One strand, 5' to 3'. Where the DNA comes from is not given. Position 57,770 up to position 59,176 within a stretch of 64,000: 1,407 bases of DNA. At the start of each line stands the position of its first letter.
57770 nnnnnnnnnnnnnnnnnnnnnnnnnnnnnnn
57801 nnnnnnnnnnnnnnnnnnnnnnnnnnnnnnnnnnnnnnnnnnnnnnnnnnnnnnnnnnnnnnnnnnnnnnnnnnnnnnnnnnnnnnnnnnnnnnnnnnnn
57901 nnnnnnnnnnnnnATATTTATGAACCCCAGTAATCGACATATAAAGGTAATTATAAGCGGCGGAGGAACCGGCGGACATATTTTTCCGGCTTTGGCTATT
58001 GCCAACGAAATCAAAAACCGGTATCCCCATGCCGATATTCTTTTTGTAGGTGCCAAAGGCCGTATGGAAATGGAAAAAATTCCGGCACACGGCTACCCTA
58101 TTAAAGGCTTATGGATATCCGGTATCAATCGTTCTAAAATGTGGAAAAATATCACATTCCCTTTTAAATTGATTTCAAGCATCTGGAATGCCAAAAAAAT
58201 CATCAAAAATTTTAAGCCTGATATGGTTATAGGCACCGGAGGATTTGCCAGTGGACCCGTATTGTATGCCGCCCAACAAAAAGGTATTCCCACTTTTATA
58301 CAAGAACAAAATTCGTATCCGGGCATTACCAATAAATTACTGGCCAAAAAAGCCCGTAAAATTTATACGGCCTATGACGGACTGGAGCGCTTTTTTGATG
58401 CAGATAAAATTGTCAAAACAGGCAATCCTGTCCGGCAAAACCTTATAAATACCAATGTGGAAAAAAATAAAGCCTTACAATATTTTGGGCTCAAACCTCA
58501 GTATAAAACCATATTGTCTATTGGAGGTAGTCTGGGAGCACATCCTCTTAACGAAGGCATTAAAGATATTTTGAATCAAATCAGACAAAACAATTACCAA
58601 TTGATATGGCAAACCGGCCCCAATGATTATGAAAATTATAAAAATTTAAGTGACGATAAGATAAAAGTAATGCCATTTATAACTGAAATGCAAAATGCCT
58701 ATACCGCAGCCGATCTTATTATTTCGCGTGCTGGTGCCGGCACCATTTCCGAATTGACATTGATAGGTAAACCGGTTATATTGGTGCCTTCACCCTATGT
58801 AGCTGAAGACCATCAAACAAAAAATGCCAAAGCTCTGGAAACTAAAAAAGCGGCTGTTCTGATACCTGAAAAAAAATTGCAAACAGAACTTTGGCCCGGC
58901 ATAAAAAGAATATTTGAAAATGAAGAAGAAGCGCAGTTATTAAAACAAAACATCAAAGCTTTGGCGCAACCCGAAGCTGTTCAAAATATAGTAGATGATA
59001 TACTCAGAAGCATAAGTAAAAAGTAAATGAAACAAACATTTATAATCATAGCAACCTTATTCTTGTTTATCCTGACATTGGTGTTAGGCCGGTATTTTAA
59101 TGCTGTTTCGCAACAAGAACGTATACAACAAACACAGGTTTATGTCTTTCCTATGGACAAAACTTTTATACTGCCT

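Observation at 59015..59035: murC is absent from its usual slot: the murG stop directly abuts the ftsQ start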

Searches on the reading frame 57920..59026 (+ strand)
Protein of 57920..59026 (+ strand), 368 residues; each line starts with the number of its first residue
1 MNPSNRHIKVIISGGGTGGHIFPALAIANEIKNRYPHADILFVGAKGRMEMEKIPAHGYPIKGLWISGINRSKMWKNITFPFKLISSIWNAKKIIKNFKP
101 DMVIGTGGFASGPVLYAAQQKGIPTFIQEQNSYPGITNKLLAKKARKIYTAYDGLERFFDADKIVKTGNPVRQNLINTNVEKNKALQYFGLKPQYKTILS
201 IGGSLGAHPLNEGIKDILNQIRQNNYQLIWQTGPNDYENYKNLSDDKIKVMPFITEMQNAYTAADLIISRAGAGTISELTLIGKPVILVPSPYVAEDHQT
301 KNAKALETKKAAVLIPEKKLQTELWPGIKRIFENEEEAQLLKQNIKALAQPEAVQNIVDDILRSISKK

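Call 3: search_protein_families(library=pfam, proteins=[window:57920-59026:+])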
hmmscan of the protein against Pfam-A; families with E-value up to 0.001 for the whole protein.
window:57920-59026:+ (368 aa): 3 families
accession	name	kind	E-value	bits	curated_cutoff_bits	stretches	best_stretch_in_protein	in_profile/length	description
PF04101.22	Glyco_tran_28_C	-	1.9e-38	132.5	22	1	197-352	1-161/166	Glycosyltransferase family 28 C-terminal domain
PF03033.26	Glyco_transf_28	-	8.6e-37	126.7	26.2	1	10-150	1-139/139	Glycosyltransferase family 28 N-terminal domain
PF13439.12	Glyco_transf_4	-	0.00012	22.6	28.5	1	82-182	55-156/170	Glycosyltransferase Family 4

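Call 8: find_encoding_contigs(protein=window:57920-59026:+, flank=10000, max_places=6)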
Protein window:57920-59026:+ (368 aa): 4 contigs read that carry it; 4 places shown.
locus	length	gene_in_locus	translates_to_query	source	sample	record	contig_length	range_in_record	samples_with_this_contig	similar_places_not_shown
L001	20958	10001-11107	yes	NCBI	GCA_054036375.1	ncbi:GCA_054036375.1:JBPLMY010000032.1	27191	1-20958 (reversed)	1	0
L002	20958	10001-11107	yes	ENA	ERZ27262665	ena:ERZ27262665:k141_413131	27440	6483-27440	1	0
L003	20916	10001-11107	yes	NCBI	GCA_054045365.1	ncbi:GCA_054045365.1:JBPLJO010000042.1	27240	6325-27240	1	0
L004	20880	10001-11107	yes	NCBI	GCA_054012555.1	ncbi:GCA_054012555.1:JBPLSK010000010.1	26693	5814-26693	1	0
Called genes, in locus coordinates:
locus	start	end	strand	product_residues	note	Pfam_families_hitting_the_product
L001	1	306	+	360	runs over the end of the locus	PF19580:Exo_endo_phos_3, PF03372:Exo_endo_phos (weak)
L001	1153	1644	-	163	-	-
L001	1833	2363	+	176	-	PF02381:MraZ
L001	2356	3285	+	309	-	PF01795:Methyltransf_5, PF01728:FtsJ (weak)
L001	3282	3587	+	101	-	PF19579:FtsL_2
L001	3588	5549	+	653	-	PF03717:PBP_dimer, PF00905:Transpeptidase, PF03793:PASTA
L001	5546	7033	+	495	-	PF01225:Mur_ligase, PF08245:Mur_ligase_M, PF02875:Mur_ligase_C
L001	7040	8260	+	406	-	PF10555:MraY_sig1 (faint), PF00953:Glycos_transf_4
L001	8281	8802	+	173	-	PF02875:Mur_ligase_C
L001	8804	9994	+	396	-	PF01098:FTSW_RODA_SPOVE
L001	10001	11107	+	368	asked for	PF03033:Glyco_transf_28, PF04101:Glyco_tran_28_C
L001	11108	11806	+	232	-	-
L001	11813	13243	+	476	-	PF11104:PilM_2 (faint), PF14450:FtsA, PF02491:SHS2_FTSA, PF06723:MreB_Mbl, PF14450:FtsA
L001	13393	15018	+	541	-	PF00091:Tubulin, PF12327:FtsZ_C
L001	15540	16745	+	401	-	PF22025:ThiI_fer, PF02926:THUMP, PF02568:ThiI, PF06508:QueC (faint)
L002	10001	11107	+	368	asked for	PF03033:Glyco_transf_28, PF04101:Glyco_tran_28_C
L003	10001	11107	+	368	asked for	PF03033:Glyco_transf_28, PF04101:Glyco_tran_28_C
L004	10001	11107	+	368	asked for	PF03033:Glyco_transf_28, PF04101:Glyco_tran_28_C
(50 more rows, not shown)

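Call 9: find_related_loci(query=window:57920-59026:+, collection=genome_contigs, flank=10000)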
Query window:57920-59026:+ (368 aa) in genome_contigs; peptide patterns used: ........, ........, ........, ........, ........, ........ (x = any residue, [..] = any of these).
599 stretches matched a pattern (row limit reached: there are more); 547 encode a relative of the query (tblastn E <= 1e-3); the best 80 are kept; 80 distinct loci.
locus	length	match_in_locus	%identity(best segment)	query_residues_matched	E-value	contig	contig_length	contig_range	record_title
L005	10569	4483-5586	75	1-368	0e+0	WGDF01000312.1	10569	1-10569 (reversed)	MAG: Flavobacteriaceae bacterium isolate S145_29 k151_42477, whole genome shotgun sequence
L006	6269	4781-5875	73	1-365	0e+0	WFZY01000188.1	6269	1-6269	MAG: Flavobacteriaceae bacterium isolate S143_36 k151_283598, whole genome shotgun sequence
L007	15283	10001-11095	71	1-365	6e-175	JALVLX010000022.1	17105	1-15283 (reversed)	MAG: Flavobacteriales bacterium isolate A1_metabat2_scaf2bin.360 A1_NODE_1172_length_17105_cov_6.145423, whole genome sh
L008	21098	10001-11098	67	1-366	5e-169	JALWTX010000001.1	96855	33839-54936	MAG: Flavobacteriales bacterium isolate M2_metabat2_scaf2bin.231 M2_NODE_116_length_96855_cov_7.159116, whole genome sho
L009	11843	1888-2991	64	1-368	3e-157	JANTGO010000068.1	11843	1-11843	MAG: Flavobacteriaceae bacterium isolate bin1007 c_000000005805, whole genome shotgun sequence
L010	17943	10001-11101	68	1-367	1e-154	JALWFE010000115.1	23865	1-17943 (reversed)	MAG: Flavobacteriales bacterium isolate T11_metabat2_scaf2bin.029 T11_NODE_645_length_23865_cov_4.478389, whole genome s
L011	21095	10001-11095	64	1-365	7e-155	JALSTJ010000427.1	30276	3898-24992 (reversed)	MAG: Flavobacteriales bacterium isolate 356-308_metabat2_scaf2bin.102 356-308_scaffold_806_c1, whole genome shotgun sequ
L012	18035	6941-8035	66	1-365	1e-158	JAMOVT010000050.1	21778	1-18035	MAG: Flavobacteriales bacterium isolate PIR-30_metabat2_scaf2bin.054 PIR-30_scaffold_277_c2, whole genome shotgun sequen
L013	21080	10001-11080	63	9-368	2e-153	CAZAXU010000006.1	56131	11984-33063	MAG TPA_asm: uncultured Flavobacteriaceae bacterium isolate binchicken_co67_122 genome assembly, contig: NODE_457_length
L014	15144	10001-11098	74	1-366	0e+0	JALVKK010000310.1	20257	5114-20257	MAG: Flavobacteriales bacterium isolate A1_metabat2_scaf2bin.149 A1_NODE_821_length_20257_cov_30.559613, whole genome sh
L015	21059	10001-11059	58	9-361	5e-135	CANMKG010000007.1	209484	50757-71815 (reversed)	uncultured Maribacter sp. isolate 515-3Z.fasta genome assembly, contig: NODE_7, whole genome shotgun sequence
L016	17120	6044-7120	56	9-367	7e-135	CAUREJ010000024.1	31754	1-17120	MAG TPA_asm: uncultured Capnocytophaga sp. isolate ERR9968964_bin.16_MetaWRAP_v1.3_MAG genome assembly, contig: ERZ21616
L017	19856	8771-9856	57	8-365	4e-135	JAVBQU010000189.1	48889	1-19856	MAG: Bacteroidales bacterium isolate EPI_MAG_00175 c_000005869852, whole genome shotgun sequence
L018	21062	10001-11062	57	9-362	2e-133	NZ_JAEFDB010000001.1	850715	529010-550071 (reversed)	Capnocytophaga periodontitidis strain p1a2 1, whole genome shotgun sequence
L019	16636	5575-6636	57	9-362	1e-133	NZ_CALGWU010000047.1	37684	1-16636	MAG: uncultured Capnocytophaga sp. isolate SRR8114096_bin.60_CONCOCT_v1.1_MAG ERZ1740087.254, whole genome shotgun seque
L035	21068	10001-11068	55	6-361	1e-129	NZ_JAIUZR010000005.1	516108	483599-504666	Lutimonas saemankumensis strain DP2N0-7 DP2N0-7_ctg0005, whole genome shotgun sequence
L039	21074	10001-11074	54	1-361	2e-128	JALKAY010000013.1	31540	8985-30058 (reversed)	Flavobacteriaceae bacterium F08102 scaffold13_size31540, whole genome shotgun sequence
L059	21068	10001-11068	57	7-358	8e-125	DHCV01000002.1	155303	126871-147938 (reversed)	MAG TPA_asm: Bacteroidales bacterium UBA4893 UBA4893_contig_917, whole genome shotgun sequence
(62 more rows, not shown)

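Call 29: find_homologous_proteins(query=L039:11097-12440:+, max_evalue=1e-10)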
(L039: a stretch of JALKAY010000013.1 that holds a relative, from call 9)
Query L039:11097-12440:+ (447 aa): 8000 proteins with E <= 1e-10 among 8000 candidates; the best 120 are listed.
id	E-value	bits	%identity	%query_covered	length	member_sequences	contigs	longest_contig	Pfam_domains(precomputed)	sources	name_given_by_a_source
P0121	4.3e-295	996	100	100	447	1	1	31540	PF02875.27,PF08245.19,PF01225.31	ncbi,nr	ncbi:UDP-N-acetylmuramate--L-alanine ligase [Flavobacteriaceae bacterium F08102]|nr:UDP-N-acetylmura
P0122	1.0e-229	781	77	100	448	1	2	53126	PF02875.27,PF08245.19,PF01225.31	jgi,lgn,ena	-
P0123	1.8e-208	711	69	99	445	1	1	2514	PF02875.27,PF08245.19,PF01225.31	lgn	-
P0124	1.2e-207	708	69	99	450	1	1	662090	PF02875.27,PF08245.19,PF01225.31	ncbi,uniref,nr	ncbi:UDP-N-acetylmuramate--L-alanine ligase [Aureibaculum sp. A20]|uniref:UDP-N-acetylmuramate--L-al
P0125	3.4e-207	707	69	100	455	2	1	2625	PF02875.27,PF08245.19,PF01225.31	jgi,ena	-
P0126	3.5e-207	707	70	98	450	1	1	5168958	PF02875.27,PF08245.19,PF01225.31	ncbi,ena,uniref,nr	ncbi:UDP-N-acetylmuramate--L-alanine ligase [Aureibaculum algae]|uniref:UDP-N-acetylmuramate--L-alan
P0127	2.8e-206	704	70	98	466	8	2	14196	PF02875.27,PF08245.19,PF01225.31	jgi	-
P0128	3.8e-206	703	69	99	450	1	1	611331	PF02875.27,PF08245.19,PF01225.31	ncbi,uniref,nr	ncbi:UDP-N-acetylmuramate--L-alanine ligase [Aureibaculum luteum]|uniref:UDP-N-acetylmuramate--L-ala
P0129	6.5e-206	702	70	99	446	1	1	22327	PF02875.27,PF08245.19,PF01225.31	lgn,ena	-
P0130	1.7e-205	701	69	99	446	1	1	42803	PF02875.27,PF08245.19,PF01225.31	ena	-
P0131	2.5e-205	700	70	99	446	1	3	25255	PF02875.27,PF08245.19,PF01225.31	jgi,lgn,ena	jgi:UDP-N-acetylmuramate--alanine ligase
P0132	2.9e-205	700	69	99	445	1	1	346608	PF02875.27,PF08245.19,PF01225.31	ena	-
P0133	1.2e-204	698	69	99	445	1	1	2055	PF02875.27,PF08245.19,PF01225.31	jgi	-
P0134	5.0e-204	696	70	100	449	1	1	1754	PF02875.27,PF08245.19,PF01225.31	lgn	-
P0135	2.3e-203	694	67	100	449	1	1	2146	PF02875.27,PF08245.19,PF01225.31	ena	-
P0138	3.2e-203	693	68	100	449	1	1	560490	PF02875.27,PF08245.19,PF01225.31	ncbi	-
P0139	3.5e-203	693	68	100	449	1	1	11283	PF02875.27,PF08245.19,PF01225.31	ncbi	-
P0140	4.0e-203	693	69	100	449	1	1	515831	PF02875.27,PF08245.19,PF01225.31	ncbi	-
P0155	2.5e-201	687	66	100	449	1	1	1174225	PF02875.27,PF08245.19,PF01225.31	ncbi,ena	-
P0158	3.8e-201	687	66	100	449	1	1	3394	PF02875.27,PF08245.19,PF01225.31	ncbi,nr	ncbi:MAG: UDP-N-acetylmuramate--L-alanine ligase [Bacteroidia bacterium]|nr:UDP-N-acetylmuramate--L-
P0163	8.0e-200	682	67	100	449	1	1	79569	PF02875.27,PF08245.19,PF01225.31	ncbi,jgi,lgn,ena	-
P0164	9.7e-200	682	67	100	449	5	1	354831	PF02875.27,PF08245.19,PF01225.31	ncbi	-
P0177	2.6e-198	677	67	98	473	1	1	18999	PF02875.27,PF08245.19,PF01225.31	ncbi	-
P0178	2.9e-198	677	68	99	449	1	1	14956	PF02875.27,PF08245.19,PF01225.31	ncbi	-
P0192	5.2e-196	670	66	99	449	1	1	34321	PF02875.27,PF08245.19,PF01225.31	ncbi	-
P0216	2.5e-194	664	66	100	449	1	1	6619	PF02875.27,PF08245.19,PF01225.31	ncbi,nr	ncbi:MAG: UDP-N-acetylmuramate--L-alanine ligase [Flavobacteriaceae bacterium]|nr:UDP-N-acetylmurama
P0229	2.4e-193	661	68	96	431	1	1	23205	PF02875.27,PF08245.19,PF01225.31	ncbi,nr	ncbi:MAG: UDP-N-acetylmuramate--L-alanine ligase [Flavobacteriaceae bacterium]|nr:UDP-N-acetylmurama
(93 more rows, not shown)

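Call 32: search_protein_families(library=ncbifam, proteins=[L035:8247-8795:+, L059:8184-8720:+], max_evalue=0.001)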
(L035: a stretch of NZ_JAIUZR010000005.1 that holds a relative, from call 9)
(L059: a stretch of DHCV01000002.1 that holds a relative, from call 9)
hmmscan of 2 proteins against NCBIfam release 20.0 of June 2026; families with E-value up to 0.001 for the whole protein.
L035:8247-8795:+ (182 aa): 5 families
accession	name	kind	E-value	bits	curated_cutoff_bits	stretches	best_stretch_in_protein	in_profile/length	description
TIGR01087.1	murD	equivalog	3.7e-38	131.7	211.95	1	4-180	264-440/441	UDP-N-acetylmuramoyl-L-alanine--D-glutamate ligase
NF053647.1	pMurD2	equivalog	1.6e-08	33.9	550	1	6-122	238-353/405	pseudomurein biosynthesis peptide ligase pMurD2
TIGR01143.1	murF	subfamily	3e-05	23.1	288.6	1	11-82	253-322/418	UDP-N-acetylmuramoyl-tripeptide--D-alanyl-D-alanine ligase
NF001126.0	PRK00139.1-4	equivalog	0.00052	18.7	373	1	6-103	291-393/486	UDP-N-acetylmuramoyl-L-alanyl-D-glutamate--2,6-diaminopimelate ligase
NF053646.1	pMurD1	equivalog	0.0007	18.4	610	0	9-116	281-389/465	pseudomurein biosynthesis peptide ligase pMurD1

L059:8184-8720:+ (178 aa): 1 family
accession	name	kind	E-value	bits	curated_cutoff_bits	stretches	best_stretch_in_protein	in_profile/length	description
TIGR01087.1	murD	equivalog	2.3e-19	69.8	211.95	1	5-176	268-440/441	UDP-N-acetylmuramoyl-L-alanine--D-glutamate ligase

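Call 36: find_encoding_contigs(protein=P0140, flank=8000, max_places=3)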
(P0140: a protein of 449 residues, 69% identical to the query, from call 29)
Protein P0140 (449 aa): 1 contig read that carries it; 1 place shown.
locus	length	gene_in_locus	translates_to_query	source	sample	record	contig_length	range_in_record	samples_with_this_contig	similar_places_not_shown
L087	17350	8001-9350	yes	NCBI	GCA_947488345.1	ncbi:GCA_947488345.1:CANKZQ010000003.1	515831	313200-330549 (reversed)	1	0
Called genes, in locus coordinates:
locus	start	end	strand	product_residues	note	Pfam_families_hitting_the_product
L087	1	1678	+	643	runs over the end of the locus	PF03717:PBP_dimer, PF00905:Transpeptidase, PF03793:PASTA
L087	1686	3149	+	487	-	PF01225:Mur_ligase, PF08245:Mur_ligase_M, PF02875:Mur_ligase_C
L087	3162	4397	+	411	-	PF10555:MraY_sig1 (faint), PF00953:Glycos_transf_4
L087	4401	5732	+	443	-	PF21377:MurD_N, PF21799:MurD-like_N, PF08245:Mur_ligase_M, PF02875:Mur_ligase_C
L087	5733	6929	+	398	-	PF01098:FTSW_RODA_SPOVE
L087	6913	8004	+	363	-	PF03033:Glyco_transf_28, PF04101:Glyco_tran_28_C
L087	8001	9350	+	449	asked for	PF01225:Mur_ligase, PF08245:Mur_ligase_M, PF02875:Mur_ligase_C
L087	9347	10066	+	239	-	-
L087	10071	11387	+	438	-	PF14450:FtsA, PF02491:SHS2_FTSA, PF06723:MreB_Mbl, PF11104:PilM_2 (weak), PF06277:EutA, PF14450:FtsA, PF11104:PilM_2 (weak)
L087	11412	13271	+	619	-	PF00091:Tubulin, PF12327:FtsZ_C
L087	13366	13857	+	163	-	PF09424:YqeY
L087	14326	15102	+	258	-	PF06167:Peptidase_M90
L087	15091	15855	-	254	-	PF01925:TauE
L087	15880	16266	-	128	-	-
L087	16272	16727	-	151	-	PF08818:DUF1801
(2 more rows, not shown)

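Call 37: find_encoding_contigs(protein=P0138, flank=8000, max_places=3)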
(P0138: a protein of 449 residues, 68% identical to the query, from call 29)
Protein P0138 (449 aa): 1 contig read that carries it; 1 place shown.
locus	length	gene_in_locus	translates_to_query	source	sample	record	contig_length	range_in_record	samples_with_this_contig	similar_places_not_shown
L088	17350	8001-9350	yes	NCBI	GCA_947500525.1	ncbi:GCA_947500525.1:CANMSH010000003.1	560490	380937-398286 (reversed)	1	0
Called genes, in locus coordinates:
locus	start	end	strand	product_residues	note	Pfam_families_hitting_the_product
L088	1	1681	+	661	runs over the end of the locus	PF03717:PBP_dimer, PF00905:Transpeptidase, PF03793:PASTA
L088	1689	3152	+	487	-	PF01225:Mur_ligase, PF08245:Mur_ligase_M, PF02875:Mur_ligase_C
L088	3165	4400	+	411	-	PF00953:Glycos_transf_4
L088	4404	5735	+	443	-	PF21377:MurD_N, PF21799:MurD-like_N, PF08245:Mur_ligase_M, PF02875:Mur_ligase_C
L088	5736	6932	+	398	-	PF01098:FTSW_RODA_SPOVE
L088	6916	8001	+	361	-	PF03033:Glyco_transf_28, PF04101:Glyco_tran_28_C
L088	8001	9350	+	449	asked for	PF01225:Mur_ligase, PF08245:Mur_ligase_M, PF02875:Mur_ligase_C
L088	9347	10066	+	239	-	-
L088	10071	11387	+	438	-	PF14450:FtsA, PF02491:SHS2_FTSA, PF06723:MreB_Mbl, PF11104:PilM_2 (weak), PF06277:EutA, PF14450:FtsA, PF11104:PilM_2 (weak)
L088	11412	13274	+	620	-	PF00091:Tubulin, PF12327:FtsZ_C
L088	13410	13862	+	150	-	PF09424:YqeY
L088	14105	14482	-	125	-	-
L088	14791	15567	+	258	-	PF06167:Peptidase_M90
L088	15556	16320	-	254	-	PF01925:TauE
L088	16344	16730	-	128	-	PF00903:Glyoxalase (faint)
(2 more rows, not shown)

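Call 57: list_cluster_members(proteins=[P0216, P0229, P0158, P0139, P0177, P0178, P0192, P0164, P0155, P0163])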
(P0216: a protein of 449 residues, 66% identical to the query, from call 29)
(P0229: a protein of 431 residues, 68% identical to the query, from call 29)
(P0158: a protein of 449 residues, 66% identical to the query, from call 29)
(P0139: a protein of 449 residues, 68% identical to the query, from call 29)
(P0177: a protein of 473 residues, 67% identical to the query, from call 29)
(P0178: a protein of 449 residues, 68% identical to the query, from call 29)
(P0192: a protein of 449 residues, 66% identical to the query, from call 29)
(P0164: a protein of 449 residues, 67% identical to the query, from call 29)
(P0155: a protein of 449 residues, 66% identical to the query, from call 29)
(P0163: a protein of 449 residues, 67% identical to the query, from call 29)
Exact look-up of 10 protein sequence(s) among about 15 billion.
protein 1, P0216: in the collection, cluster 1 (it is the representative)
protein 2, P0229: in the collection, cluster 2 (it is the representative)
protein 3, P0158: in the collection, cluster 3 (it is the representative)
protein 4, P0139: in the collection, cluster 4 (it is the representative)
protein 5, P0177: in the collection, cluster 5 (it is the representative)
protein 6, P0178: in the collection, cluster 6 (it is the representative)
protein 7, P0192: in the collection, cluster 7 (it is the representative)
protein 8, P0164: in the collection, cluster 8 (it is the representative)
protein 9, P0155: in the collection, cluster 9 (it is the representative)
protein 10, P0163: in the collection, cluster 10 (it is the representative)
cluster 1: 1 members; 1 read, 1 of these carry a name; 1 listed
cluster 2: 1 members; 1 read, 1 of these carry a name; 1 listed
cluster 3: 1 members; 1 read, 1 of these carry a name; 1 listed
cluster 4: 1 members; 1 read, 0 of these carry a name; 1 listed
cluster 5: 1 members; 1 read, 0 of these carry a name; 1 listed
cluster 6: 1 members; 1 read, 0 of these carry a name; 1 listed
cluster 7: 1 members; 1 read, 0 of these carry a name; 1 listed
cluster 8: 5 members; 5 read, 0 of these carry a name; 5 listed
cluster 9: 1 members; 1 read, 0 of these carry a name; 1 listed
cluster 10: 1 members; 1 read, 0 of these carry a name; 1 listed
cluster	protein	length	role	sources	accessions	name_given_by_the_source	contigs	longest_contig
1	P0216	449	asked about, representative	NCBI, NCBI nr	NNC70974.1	MAG: UDP-N-acetylmuramate--L-alanine ligase [Flavobacteriaceae bacterium] | UDP-N-acetylmuramate--L-alanine ligase [Flavobacteriaceae bacterium]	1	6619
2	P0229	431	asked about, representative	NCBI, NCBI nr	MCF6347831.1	MAG: UDP-N-acetylmuramate--L-alanine ligase [Flavobacteriaceae bacterium] | UDP-N-acetylmuramate--L-alanine ligase [Flavobacteriaceae bacterium]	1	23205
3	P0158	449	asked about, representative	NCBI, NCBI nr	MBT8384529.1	MAG: UDP-N-acetylmuramate--L-alanine ligase [Bacteroidia bacterium] | UDP-N-acetylmuramate--L-alanine ligase [Bacteroidia bacterium]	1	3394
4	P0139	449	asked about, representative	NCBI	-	-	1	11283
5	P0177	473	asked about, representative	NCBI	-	-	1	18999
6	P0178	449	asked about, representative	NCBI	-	-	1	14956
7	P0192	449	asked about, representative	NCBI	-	-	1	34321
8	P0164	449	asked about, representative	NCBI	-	-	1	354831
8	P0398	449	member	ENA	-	-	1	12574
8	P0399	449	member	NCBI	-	-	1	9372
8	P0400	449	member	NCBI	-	-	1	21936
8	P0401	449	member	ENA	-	-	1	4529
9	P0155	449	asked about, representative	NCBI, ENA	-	-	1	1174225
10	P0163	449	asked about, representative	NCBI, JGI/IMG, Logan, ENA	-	-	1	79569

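Call 59: find_encoding_contigs(protein=P0155, flank=6000, max_places=2)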
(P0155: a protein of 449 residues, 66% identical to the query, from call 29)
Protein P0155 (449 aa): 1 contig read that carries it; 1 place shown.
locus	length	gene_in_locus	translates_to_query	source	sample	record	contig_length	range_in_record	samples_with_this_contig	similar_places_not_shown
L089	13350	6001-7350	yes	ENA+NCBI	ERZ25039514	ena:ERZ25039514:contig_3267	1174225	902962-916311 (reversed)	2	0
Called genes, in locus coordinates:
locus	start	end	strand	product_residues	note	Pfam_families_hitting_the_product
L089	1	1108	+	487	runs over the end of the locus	PF01225:Mur_ligase, PF08245:Mur_ligase_M, PF02875:Mur_ligase_C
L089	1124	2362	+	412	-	PF00953:Glycos_transf_4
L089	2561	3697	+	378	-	PF08245:Mur_ligase_M, PF02875:Mur_ligase_C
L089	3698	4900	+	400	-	PF01098:FTSW_RODA_SPOVE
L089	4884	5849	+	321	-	PF03033:Glyco_transf_28, PF04101:Glyco_tran_28_C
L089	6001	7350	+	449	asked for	PF01225:Mur_ligase, PF08245:Mur_ligase_M, PF02875:Mur_ligase_C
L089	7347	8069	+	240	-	PF03799:FtsQ_DivIB_C (faint)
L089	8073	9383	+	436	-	PF14450:FtsA (weak), PF02491:SHS2_FTSA, PF06723:MreB_Mbl, PF11104:PilM_2 (weak), PF06277:EutA, PF14450:FtsA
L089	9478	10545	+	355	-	PF00091:Tubulin, PF12327:FtsZ_C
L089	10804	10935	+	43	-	-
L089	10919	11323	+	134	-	-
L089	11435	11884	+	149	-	PF09424:YqeY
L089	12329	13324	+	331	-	PF00248:Aldo_ket_red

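Call 60: find_encoding_contigs(protein=P0164, flank=6000, max_places=2)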
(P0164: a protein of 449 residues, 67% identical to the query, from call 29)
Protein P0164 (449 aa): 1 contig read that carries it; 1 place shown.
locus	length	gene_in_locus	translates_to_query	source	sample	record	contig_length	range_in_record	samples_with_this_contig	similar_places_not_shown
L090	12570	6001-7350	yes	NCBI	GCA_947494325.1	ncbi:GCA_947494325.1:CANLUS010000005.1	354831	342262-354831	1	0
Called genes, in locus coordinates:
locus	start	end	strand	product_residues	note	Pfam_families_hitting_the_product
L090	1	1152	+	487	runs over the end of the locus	PF01225:Mur_ligase, PF08245:Mur_ligase_M, PF02875:Mur_ligase_C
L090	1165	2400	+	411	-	PF10555:MraY_sig1 (faint), PF00953:Glycos_transf_4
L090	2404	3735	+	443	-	PF21377:MurD_N, PF21799:MurD-like_N, PF08245:Mur_ligase_M, PF02875:Mur_ligase_C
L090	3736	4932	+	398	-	PF01098:FTSW_RODA_SPOVE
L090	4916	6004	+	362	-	PF03033:Glyco_transf_28, PF04101:Glyco_tran_28_C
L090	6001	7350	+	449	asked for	PF01225:Mur_ligase, PF08245:Mur_ligase_M, PF02875:Mur_ligase_C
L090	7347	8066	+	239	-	-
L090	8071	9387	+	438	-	PF14450:FtsA, PF02491:SHS2_FTSA, PF06723:MreB_Mbl, PF11104:PilM_2 (weak), PF06277:EutA, PF14450:FtsA, PF11104:PilM_2 (weak)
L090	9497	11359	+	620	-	PF00091:Tubulin, PF12327:FtsZ_C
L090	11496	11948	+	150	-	PF09424:YqeY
